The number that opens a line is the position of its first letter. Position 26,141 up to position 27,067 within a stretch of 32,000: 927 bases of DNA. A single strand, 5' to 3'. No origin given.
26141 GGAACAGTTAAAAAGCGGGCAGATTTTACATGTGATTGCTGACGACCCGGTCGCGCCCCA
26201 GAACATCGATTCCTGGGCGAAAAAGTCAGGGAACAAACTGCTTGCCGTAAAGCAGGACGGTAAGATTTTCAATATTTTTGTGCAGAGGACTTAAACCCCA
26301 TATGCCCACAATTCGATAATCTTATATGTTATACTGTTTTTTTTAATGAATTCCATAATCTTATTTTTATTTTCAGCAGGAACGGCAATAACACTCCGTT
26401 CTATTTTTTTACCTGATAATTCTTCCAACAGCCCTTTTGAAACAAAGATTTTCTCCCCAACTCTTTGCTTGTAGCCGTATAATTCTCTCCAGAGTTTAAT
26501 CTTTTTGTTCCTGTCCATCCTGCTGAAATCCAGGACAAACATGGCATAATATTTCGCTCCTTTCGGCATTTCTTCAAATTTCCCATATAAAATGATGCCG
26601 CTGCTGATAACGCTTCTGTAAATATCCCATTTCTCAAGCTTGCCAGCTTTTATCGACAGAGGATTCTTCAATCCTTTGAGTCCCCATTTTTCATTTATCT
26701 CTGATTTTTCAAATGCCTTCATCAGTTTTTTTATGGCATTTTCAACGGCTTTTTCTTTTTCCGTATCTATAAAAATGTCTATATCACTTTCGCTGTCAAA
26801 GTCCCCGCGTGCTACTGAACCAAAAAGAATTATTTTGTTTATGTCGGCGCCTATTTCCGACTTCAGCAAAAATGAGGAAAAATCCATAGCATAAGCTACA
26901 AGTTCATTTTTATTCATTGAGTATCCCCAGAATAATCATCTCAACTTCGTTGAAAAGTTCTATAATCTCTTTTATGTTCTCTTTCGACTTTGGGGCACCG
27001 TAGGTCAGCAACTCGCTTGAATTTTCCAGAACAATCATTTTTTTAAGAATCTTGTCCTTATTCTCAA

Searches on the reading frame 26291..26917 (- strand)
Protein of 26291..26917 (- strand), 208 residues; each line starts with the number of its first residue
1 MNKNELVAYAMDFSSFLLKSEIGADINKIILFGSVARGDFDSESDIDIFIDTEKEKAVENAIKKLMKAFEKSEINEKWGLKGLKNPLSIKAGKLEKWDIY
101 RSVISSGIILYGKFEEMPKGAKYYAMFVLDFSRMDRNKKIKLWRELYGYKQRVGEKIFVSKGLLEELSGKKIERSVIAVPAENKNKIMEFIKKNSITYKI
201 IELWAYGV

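Call 3: search_protein_families(library=pfam, proteins=[window:26291-26917:-], max_evalue=1)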
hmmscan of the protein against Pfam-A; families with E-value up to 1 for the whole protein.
window:26291-26917:- (208 aa): 6 families
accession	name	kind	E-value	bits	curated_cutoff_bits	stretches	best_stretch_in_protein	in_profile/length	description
PF18765.7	Polbeta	-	2.4e-10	40.9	26.9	1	25-113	12-90/93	Polymerase beta, Nucleotidyltransferase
PF01909.29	NTP_transf_2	-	8.4e-10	39.4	21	1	26-77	14-68/93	Nucleotidyltransferase domain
PF22600.2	MTPAP-like_central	-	0.0013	19.3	27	1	28-71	41-89/139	Poly(A) RNA polymerase, mitochondrial-like, central palm domain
PF14091.12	DUF4269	-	0.11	13.2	28.9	1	42-78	30-66/151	Domain of unknown function (DUF4269)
PF04701.18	Pox_D2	-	0.12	13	25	1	117-200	39-115/139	Pox virus D2 protein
PF02602.20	HEM4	-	0.14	11.7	27.5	1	147-202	88-146/231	Uroporphyrinogen-III synthase HemD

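Call 4: search_protein_families(library=ncbifam, proteins=[window:26291-26917:-], max_evalue=1)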
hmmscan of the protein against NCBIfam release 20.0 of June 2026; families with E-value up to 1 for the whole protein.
window:26291-26917:- (208 aa): 8 families
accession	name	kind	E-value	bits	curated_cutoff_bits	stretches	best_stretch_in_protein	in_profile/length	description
NF047752.1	MntA_antitoxin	equivalog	1.3e-06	28.3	60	1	25-59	6-40/106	type VII toxin-antitoxin system MntA family adenylyltransferase antitoxin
NF051895.1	anti_phage_HalB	equivalog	1.2e-05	25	190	1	29-56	2-29/211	anti-phage Hailong system nucleotidyltransferase HalB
NF012212.1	ANT_9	subfamily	0.0072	15.6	340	1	18-67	13-65/249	aminoglycoside nucleotidyltransferase ANT(9)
NF010309.0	PRK13746.1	subfamily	0.009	15.4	193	1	16-67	18-68/263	aminoglycoside adenylyltransferase family protein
TIGR03671.1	cca_archaeal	equivalog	0.014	14.2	281.3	1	27-70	41-85/410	CCA tRNA nucleotidyltransferase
NF007818.0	PRK10527.1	equivalog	0.023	14.8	163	1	92-129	44-81/125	DUF454 family protein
NF045909.1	ANT_9_Ic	equivalog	0.05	12.9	505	1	17-66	18-67/259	aminoglycoside nucleotidyltransferase ANT(9)-Ic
NF007761.0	PRK10443.1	equivalog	0.17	10.9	433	0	20-58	138-177/311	pyrimidine-specific ribonucleoside hydrolase RihA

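Call 5: search_protein_families(library=padloc, proteins=[window:26291-26917:-], max_evalue=1)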
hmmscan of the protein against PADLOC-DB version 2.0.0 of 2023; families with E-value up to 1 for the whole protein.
window:26291-26917:- (208 aa): 10 families
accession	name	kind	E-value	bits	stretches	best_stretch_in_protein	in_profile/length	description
PDLC04903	PDC-S09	-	3.2e-10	38.3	1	18-69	18-69/108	-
PDLC04904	PDC-S09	-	1.2e-08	33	1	26-60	25-59/104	-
PDLC04906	PDC-S09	-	1.8e-08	32.6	1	25-70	23-68/98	-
PDLC04902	PDC-S09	-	1.9e-08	32.5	1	25-68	20-63/97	-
PDLC04907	PDC-S09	-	1.4e-07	29.6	1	15-58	16-59/114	-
PDLC04778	PDC-M70A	-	9.2e-07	26.5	1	18-76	40-99/355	-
PDLC04905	PDC-S09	-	4.5e-06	24.9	1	25-57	20-53/101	-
PDLC04368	PDC-M05A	-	6.1e-05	20.9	1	23-68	104-151/201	-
PDLC04369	PDC-M05A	-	0.00011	19.9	1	20-61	97-140/201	-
PDLC04372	PDC-M05A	-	0.029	12.6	1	21-53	71-103/167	-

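Call 6: find_homologous_proteins(query=window:26291-26917:-)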
Query window:26291-26917:- (208 aa): 404 proteins with E <= 0.001 among 675 candidates; the best 120 are listed.
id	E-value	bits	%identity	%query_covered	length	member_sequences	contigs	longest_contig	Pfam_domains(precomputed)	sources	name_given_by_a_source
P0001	2.3e-121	421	94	100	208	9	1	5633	PF18765.8,PF01909.30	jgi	jgi:predicted nucleotidyltransferase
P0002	4.7e-108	378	96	89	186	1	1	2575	PF18765.8,PF01909.30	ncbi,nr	ncbi:MAG: nucleotidyltransferase domain-containing protein, partial [Candidatus Methanoperedens sp.]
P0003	5.0e-107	374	85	100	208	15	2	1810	PF18765.8,PF01909.30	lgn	-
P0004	3.9e-106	371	84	100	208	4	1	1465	PF18765.8,PF01909.30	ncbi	-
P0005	4.4e-100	352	76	100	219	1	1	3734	PF18765.8,PF01909.30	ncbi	-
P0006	1.3e-97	343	75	99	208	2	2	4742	PF18765.8,PF01909.30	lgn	-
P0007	2.3e-97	343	75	99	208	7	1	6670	PF18765.8,PF01909.30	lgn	-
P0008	3.7e-97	342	73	99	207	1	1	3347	PF18765.8,PF01909.30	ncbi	-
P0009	1.8e-96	340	74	99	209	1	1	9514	PF18765.8,PF01909.30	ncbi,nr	ncbi:MAG: nucleotidyltransferase domain-containing protein [Euryarchaeota archaeon]|nr:nucleotidyltr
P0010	2.1e-96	340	75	100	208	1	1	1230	PF18765.8,PF01909.30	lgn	-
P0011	3.2e-96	339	74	99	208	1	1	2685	PF18765.8,PF01909.30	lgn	-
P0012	4.1e-96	339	74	99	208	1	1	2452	PF18765.8,PF01909.30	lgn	-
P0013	6.7e-96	338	74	99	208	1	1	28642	PF18765.8,PF01909.30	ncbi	ncbi:MAG: nucleotidyltransferase domain-containing protein [Candidatus Aenigmatarchaeota archaeon]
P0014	7.8e-96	338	74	99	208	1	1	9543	PF18765.8,PF01909.30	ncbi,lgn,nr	ncbi:MAG: nucleotidyltransferase domain-containing protein [Candidatus Methanoperedens sp.]|nr:nucle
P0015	4.8e-95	335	72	99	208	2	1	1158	PF18765.8,PF01909.30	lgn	-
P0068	1.3e-63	233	54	99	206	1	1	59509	PF18765.8,PF01909.30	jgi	jgi:predicted nucleotidyltransferase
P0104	4.6e-59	218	51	99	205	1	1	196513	PF18765.8,PF01909.30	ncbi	-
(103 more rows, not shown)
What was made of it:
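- More than 400 homologues of the 208-aa protein have a conserved length of ~205-208 aa (call 6).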

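Call 7: search_solved_structures(query=window:26291-26917:-, max_evalue=10, show_alignments=2)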
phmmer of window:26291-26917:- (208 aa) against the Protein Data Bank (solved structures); distinct sequences matched with E-value up to 10: 9.
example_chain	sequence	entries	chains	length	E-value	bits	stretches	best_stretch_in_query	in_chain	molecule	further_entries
9z7q_I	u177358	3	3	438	3.4e-05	27.1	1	22-55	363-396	Cmr1-MntA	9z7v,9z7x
5mlz_A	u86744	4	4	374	0.019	18.2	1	33-115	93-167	Dolichol monophosphate mannose synthase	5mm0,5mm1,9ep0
9dbh_A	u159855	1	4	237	0.14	15.3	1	25-53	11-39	HalB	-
2h21_A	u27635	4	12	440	0.15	15.2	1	128-190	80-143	Ribulose-1,5 bisphosphate carboxylase/oxygenase | Ribulose-1,5 bisphosphate carboxylase/oxygenase large subunit N-methyltransferase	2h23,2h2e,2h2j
1mlv_A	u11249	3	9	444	0.16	15.2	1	128-190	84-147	Ribulose-1,5 biphosphate carboxylase/oxygenase large subunit N-methyltransferase | Ribulose-1,5 bisphosphate carboxylase/oxygenase large subunit N-methyltransfe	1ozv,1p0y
9dbj_A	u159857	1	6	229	0.2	14.8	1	25-53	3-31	HalB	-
2rff_A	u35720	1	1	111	0.3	14.3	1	25-50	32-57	Putative nucleotidyltransferase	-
1wot_A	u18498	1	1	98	0.31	14.2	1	28-58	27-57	PUTATIVE MINIMAL NUCLEOTIDYLTRANSFERASE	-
9xbd_E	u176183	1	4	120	0.42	13.8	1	17-62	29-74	Nucleotidyltransferase domain-containing protein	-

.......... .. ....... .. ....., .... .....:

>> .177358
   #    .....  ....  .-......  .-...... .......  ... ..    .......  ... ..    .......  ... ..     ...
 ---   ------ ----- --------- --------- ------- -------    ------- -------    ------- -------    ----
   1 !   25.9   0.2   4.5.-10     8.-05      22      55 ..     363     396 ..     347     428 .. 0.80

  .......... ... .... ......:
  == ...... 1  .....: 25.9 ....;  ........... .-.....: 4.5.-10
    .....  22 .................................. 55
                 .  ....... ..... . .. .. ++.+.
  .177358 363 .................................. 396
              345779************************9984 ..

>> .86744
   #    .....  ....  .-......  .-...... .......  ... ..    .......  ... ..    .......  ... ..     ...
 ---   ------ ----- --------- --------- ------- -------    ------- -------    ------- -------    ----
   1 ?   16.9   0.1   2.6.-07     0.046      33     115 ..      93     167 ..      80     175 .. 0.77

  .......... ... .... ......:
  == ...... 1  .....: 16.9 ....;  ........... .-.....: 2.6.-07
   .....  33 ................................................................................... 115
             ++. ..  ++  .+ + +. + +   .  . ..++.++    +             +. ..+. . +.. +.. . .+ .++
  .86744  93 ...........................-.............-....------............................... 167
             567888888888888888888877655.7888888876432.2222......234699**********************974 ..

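Call 17: predict_structure(alignment_id=A1)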
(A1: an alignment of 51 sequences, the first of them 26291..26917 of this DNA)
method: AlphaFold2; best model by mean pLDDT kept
length: 208 residues; sequences in the alignment: 51
mean_pLDDT: 90.4   pTM: 0.58
mean pLDDT of the five models: 90.4, 87.7, 86.4, 86.1, 86.0
residues with pLDDT >= 90: 157; 70-90: 37; 50-70: 14; < 50: 0
segments of 3 or more residues with pLDDT < 50: none
pLDDT, mean of each block of 10 residues (from residue 1): 96 97 95 91 93 93 95 96 93 89 86 66 86 93 94 89 93 91 93 95 68
secondary structure, 60 per line:
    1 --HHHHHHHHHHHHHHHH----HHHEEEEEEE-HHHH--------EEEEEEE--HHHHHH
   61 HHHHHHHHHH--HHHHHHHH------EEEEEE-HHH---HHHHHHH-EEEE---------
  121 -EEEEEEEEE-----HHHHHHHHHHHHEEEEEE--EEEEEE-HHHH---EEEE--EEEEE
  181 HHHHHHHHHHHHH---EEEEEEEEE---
elements in order: H3-18 E26-32 H34-37 E46-52 H55-70 H73-80 E87-92 H100-106 E108-111 E122-130 H136-147 E148-153 E156-161 H163-166 E170-173 E176-180 H181-193 E197-205
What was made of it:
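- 26291..26572 (-): Gene 2, residues 116-208 plus stop: an unannotated basic α+β domain. It has a ferredoxin-like core with an inserted β-hairpin and the motif W143-R144-x-L-Y147-G148-Y149-x-Q151. Predicted operator-binding domain. AlphaFold2 secondary structure, with pLDDT about 86-95 across the domain (call 17).
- On Cas2 / VapD: AlphaFold2 topology with an extra β-hairpin (call 17).
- Closest known: Cas2. Different: An extra conserved β-hairpin is present (call 17).
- Ferredoxin-like β-α-β-β-α-β core (call 17).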

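Call 21: fold_search(model_id=the predicted structure, library=pdb)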
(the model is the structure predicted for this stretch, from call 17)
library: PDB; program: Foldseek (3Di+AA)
matches with E <= 10: 757; with E <= 0.001: 2
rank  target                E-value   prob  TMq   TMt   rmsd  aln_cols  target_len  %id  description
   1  8xeo_B                6.0e-04  1.00  0.33  0.63   3.4       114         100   21  Crystal structure of MNT antitoxin (released 2024-12-18)
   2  8xeh_E                9.7e-04  1.00  0.34  0.62   3.3       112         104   23  Crystal structure of HEPN-MNT complex (released 2024-12-18)
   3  8xeo_A                1.0e-03  1.00  0.38  0.73   2.6       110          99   19  Crystal structure of MNT antitoxin (released 2024-12-18)
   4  7bxo_E                2.7e-03  1.00  0.36  0.55   3.6       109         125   20  Crystal structure of the toxin-antitoxin with AMP-PNP (released 2020-09-30)
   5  7ae9_E                5.6e-03  1.00  0.31  0.41   6.1       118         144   21  Crystal structure of mono-AMPylated HEPN(R46E) toxin in complex with MNT antitoxin (released 2020-12-30)
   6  7bxo_A                1.2e-02  1.00  0.35  0.55   3.1       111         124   20  Crystal structure of the toxin-antitoxin with AMP-PNP (released 2020-09-30)
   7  6p01_A                1.3e-02  1.00  0.35  0.29   3.7       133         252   14  Apo structure of the E52D mutant of ANT-4 (released 2020-01-29)
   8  1no5_A                1.8e-02  1.00  0.35  0.64   3.3       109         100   16  Structure of HI0073 from Haemophilus influenzae, the nucleotide binding domain of the HI0073/HI0074 two protein nucleo (released 2004-03-16)
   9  2rff                  1.8e-02  1.00  0.31  0.54   8.1       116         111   16  Crystal structure of a putative nucleotidyltransferase (NP_343093.1) from Sulfolobus solfataricus at 1.40 A resolution (released 2007-10-16)
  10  6m6u_A                1.9e-02  0.99  0.32  0.49   4.5       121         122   17  Crystal structure the toxin-antitoxin MntA-HpeT mutant-D39ED41E (released 2020-09-30)
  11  7ae2_B                1.9e-02  0.98  0.30  0.40   6.0       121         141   21  Crystal structure of HEPN(H107A-Y109F) toxin in complex with MNT antitoxin (released 2020-12-30)
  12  7ae9_G                2.0e-02  0.99  0.34  0.45   5.2       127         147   20  Crystal structure of mono-AMPylated HEPN(R46E) toxin in complex with MNT antitoxin (released 2020-12-30)
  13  6un8_A                2.3e-02  1.00  0.34  0.29   6.9       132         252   13  Wild type ANT bound to neomycin (released 2020-05-06)
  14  6m6u_F                3.1e-02  0.99  0.32  0.50   4.4       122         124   18  Crystal structure the toxin-antitoxin MntA-HpeT mutant-D39ED41E (released 2020-09-30)
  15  6m6w_A                3.2e-02  0.96  0.28  0.45   5.0       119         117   18  Crystal structure the toxin-antitoxin MntA-HpeT mutant-Y104A (released 2020-09-30)
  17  7ae9_F                4.7e-02  0.96  0.31  0.43   5.8       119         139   23  Crystal structure of mono-AMPylated HEPN(R46E) toxin in complex with MNT antitoxin (released 2020-12-30)
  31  3exc                  1.3e-01  0.98  0.25  0.58   2.9        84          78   20  Structure of the RNA'se SSO8090 from Sulfolobus solfataricus (released 2008-11-11)
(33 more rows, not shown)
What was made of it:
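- On Cas2 / VapD: 3exc match: TM 0.58 on the target, rmsd 2.9 Å, E 0.13 (call 21).
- Closest known: Type VII HepT/MntA. Same: An MNT with GSX10DXD whose closest structural neighbours are these antitoxins (call 21).
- Closest known: Cas2. Same: 3exc is among the structural neighbours (call 21).
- The best PDB neighbours are MntA-type antitoxins (call 21). Foldseek hit to Cas2 SSO8090 (3exc): prob 0.98, TM 0.58 on the target, rmsd 2.9 Å, 20% identity (call 21).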

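Call 30: find_encoding_contigs(protein=P0104, flank=5000, max_places=3)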
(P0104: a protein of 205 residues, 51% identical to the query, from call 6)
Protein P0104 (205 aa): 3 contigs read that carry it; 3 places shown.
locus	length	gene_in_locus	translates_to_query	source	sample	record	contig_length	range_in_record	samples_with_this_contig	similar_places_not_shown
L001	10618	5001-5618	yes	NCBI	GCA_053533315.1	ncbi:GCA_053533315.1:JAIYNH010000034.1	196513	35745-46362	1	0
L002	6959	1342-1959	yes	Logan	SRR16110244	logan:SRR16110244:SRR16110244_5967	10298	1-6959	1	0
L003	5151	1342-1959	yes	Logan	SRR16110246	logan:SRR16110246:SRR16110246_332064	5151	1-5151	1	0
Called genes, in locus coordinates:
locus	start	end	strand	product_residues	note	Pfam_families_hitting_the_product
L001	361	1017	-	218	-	PF01493:GXGXG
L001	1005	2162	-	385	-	-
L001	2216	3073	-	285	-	PF02498:Bro-N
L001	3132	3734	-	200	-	-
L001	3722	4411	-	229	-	PF01493:GXGXG (faint)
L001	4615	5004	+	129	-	-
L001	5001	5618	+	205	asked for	PF01909:NTP_transf_2, PF18765:Polbeta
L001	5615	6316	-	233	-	-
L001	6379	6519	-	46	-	-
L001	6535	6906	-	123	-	-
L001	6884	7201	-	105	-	-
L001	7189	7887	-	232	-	PF01493:GXGXG (faint)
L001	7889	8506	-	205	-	-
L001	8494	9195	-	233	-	PF01493:GXGXG (faint)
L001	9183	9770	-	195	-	-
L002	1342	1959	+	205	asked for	PF01909:NTP_transf_2, PF18765:Polbeta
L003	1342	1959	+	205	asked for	PF01909:NTP_transf_2, PF18765:Polbeta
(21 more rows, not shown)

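Call 31: find_encoding_contigs(protein=P0068, flank=5000, max_places=3)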
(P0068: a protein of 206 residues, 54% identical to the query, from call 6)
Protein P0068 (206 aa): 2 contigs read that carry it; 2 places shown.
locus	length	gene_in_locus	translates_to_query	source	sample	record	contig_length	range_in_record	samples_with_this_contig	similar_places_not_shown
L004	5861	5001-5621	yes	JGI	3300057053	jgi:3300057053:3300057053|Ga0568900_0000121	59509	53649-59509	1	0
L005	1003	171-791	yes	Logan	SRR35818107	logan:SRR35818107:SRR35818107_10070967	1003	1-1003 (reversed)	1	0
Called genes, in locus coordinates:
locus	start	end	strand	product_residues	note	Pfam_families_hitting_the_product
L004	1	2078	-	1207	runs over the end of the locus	-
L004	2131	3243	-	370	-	-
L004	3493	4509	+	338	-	PF26356:Pelota_N, PF03464:eRF1_2 (weak), PF03465:eRF1_3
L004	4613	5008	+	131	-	-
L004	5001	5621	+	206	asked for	PF01909:NTP_transf_2, PF18765:Polbeta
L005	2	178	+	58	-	?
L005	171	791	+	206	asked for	PF01909:NTP_transf_2, PF18765:Polbeta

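Call 32: find_related_loci(query=A1, collection=genome_contigs, flank=3000)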
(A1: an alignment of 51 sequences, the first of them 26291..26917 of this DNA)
Query A1 (208 aa) in genome_contigs; peptide patterns used: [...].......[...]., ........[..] (x = any residue, [..] = any of these).
600 stretches matched a pattern (row limit reached: there are more); 218 encode a relative of the query (tblastn E <= 1e-3); the best 80 are kept; 80 distinct loci.
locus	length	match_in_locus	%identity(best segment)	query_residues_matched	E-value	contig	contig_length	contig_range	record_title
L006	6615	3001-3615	66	1-205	7e-92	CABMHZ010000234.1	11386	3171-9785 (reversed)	uncultured archaeon isolate LFW-280_2_2 genome assembly, contig: LFW28022_40, whole genome shotgun sequence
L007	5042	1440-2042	50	3-205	4e-69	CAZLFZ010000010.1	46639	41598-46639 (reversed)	MAG TPA_asm: uncultured archaeon isolate binchicken_co262_246 genome assembly, contig: NODE_607_length_46639_cov_12.0168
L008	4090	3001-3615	49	1-208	7e-65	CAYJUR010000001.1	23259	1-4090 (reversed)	MAG TPA_asm: uncultured Methanosarcinales archaeon isolate ERP125453_co1_341 genome assembly, contig: NODE_2023_length_2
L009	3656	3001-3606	50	1-205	6e-63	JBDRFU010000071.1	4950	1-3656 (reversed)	MAG: Candidatus Aenigmatarchaeota archaeon isolate MEGAHIT-group-1.387 k141_13931676, whole genome shotgun sequence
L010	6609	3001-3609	45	1-205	6e-60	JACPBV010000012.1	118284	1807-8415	MAG: Candidatus Woesearchaeota archaeon isolate NC_groundwater_266_Ag_S-0.2um_46_18 S5_GD2017_2_S2_scaffold_434, whole g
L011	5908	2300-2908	45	1-204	9e-57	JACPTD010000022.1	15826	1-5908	MAG: Candidatus Woesearchaeota archaeon isolate NC_groundwater_723_Ag_S-0.2um_38_8 S36_SO-2_scaffold_125495, whole genom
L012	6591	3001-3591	47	3-205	3e-56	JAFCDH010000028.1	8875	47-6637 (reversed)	Candidatus Pacearchaeota archaeon isolate Meg19_1012_Bin_410 Meg19_1012_Bin_410_scaffold_29546, whole genome shotgun seq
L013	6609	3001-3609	47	1-204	7e-56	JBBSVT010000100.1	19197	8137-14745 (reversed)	MAG: Nanoarchaeota archaeon isolate H14-bin056_1 H14_bin056_1_000000000100, whole genome shotgun sequence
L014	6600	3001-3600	44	1-204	2e-53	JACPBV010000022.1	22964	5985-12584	MAG: Candidatus Woesearchaeota archaeon isolate NC_groundwater_266_Ag_S-0.2um_46_18 S5_GD2017_2_S2_scaffold_1415, whole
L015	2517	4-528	44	29-205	4e-53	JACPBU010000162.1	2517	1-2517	MAG: Candidatus Woesearchaeota archaeon isolate NC_groundwater_265_Ag_S-0.2um_45_7 S5_GD2017_2_S2_scaffold_36770, whole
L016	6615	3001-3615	42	1-204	9e-53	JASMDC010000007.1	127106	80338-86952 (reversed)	MAG: Candidatus Undinarchaeales archaeon isolate ETNP3_MAG_31 NODE_7_length_127106_cov_6.086673, whole genome shotgun se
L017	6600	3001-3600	45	1-204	1e-51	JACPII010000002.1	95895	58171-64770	MAG: Candidatus Woesearchaeota archaeon isolate NC_groundwater_436_Ag_B-0.1um_47_15 GD18-4_B1_scaffold_38130, whole geno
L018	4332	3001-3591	42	1-205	5e-51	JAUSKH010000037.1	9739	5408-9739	MAG: Nanoarchaeota archaeon isolate E14_metabat.bin.43 E14_k141_555451, whole genome shotgun sequence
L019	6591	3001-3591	43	1-205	2e-50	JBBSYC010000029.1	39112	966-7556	MAG: Nanoarchaeota archaeon isolate H51-bin075_1 H51_bin075_1_000000000029, whole genome shotgun sequence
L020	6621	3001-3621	44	1-205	3e-49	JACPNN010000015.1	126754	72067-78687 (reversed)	MAG: Candidatus Aenigmatarchaeota archaeon isolate NC_groundwater_576_Ag_S-0.2um_47_17 S36_SO-2_scaffold_330506, whole g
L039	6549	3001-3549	32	29-204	1e-13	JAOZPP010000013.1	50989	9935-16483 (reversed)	MAG: bacterium isolate GMC4.metabat2.244 GMC4_290_length_50989_cov_19.958908, whole genome shotgun sequence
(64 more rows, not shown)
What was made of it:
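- One MAG (JACPBV01) carries two copies (L010, L014; call 32). The family is widespread in small DPANN genomes (call 32).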

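Call 45: search_protein_families(library=pfam, proteins=[L039:3600-5549:+, L039:1576-2394:+], max_evalue=0.1)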
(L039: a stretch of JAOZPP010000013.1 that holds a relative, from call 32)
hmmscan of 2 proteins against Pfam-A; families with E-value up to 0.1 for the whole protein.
L039:3600-5549:+ (650 aa): 1 family
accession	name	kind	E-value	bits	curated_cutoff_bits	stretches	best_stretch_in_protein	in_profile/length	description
PF09484.15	Cas_TM1802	-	1.6e-128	430.6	25.1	1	2-641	1-602/602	CRISPR-associated protein TM1802 (cas_TM1802)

L039:1576-2394:+ (273 aa): 3 families
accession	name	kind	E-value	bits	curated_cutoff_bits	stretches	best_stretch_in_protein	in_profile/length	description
PF18765.7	Polbeta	-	3.4e-07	30.8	26.9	1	49-132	8-89/93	Polymerase beta, Nucleotidyltransferase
PF01909.29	NTP_transf_2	-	8e-06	26.6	21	1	54-124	14-91/93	Nucleotidyltransferase domain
PF12633.13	Adenyl_cycl_N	-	0.0014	19.1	27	1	42-97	80-135/199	Adenylate cyclase NT domain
